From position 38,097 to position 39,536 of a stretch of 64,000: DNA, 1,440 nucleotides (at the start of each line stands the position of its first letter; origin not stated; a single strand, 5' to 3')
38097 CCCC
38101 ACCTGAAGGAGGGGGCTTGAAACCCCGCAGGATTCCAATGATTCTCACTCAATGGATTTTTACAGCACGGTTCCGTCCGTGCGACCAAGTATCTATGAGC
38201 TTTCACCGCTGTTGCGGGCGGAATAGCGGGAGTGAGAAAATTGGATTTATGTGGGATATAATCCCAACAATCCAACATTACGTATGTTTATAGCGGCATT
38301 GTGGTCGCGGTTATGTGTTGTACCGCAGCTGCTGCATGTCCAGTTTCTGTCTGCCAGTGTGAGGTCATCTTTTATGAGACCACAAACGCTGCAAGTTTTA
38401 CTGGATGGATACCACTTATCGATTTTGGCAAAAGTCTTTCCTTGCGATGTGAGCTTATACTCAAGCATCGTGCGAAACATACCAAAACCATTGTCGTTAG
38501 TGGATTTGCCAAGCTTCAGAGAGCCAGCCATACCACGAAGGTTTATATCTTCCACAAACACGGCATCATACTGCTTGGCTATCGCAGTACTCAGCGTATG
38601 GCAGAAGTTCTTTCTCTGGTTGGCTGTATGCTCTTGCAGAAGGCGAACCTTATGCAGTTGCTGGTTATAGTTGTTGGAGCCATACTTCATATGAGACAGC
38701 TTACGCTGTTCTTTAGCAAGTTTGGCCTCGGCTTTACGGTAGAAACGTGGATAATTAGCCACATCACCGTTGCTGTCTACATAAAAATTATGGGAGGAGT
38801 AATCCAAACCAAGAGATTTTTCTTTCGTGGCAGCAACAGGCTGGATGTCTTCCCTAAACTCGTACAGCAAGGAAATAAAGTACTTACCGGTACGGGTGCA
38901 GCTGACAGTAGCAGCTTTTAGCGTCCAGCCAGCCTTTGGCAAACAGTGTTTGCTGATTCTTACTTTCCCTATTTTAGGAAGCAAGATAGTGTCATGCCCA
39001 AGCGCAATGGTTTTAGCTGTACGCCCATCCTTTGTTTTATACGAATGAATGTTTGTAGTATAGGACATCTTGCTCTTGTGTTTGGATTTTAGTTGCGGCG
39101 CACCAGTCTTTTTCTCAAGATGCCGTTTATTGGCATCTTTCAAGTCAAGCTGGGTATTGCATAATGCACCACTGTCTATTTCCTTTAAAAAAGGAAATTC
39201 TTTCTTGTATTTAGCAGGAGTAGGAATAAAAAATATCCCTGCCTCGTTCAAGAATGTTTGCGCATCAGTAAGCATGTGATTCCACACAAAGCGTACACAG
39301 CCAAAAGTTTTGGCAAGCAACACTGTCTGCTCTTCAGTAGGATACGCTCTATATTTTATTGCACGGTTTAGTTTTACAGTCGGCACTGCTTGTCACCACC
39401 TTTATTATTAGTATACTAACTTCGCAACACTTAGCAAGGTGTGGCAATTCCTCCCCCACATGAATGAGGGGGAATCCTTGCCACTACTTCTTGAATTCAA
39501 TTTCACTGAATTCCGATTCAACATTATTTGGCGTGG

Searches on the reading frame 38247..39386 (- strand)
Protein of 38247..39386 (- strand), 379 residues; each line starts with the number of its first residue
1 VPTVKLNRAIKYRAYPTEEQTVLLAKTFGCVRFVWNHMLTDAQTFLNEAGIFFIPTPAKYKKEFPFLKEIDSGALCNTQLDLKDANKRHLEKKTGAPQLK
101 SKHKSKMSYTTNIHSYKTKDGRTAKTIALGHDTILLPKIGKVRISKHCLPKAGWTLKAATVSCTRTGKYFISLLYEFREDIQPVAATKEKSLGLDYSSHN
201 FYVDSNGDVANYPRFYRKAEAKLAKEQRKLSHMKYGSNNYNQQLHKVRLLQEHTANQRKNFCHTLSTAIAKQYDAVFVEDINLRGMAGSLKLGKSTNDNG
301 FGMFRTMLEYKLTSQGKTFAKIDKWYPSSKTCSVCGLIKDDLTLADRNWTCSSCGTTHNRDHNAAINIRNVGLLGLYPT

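Call 90: search_protein_families(library=pfam, proteins=[window:38247-39386:-], max_evalue=0.001)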
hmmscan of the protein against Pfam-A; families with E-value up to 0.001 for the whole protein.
window:38247-39386:- (379 aa): 3 families
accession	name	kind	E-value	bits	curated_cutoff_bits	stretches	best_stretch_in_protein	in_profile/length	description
PF07282.18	Cas12f1-like_TNB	-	1.4e-25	89.6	26.3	1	301-368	1-60/60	Cas12f1-like, TNB domain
PF01385.25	OrfB_IS605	-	1.6e-21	77.2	30.5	1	175-288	4-118/120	Probable transposase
PF12323.14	HTH_OrfB_IS605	-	1.6e-16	60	21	1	7-43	3-39/47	Helix-turn-helix domain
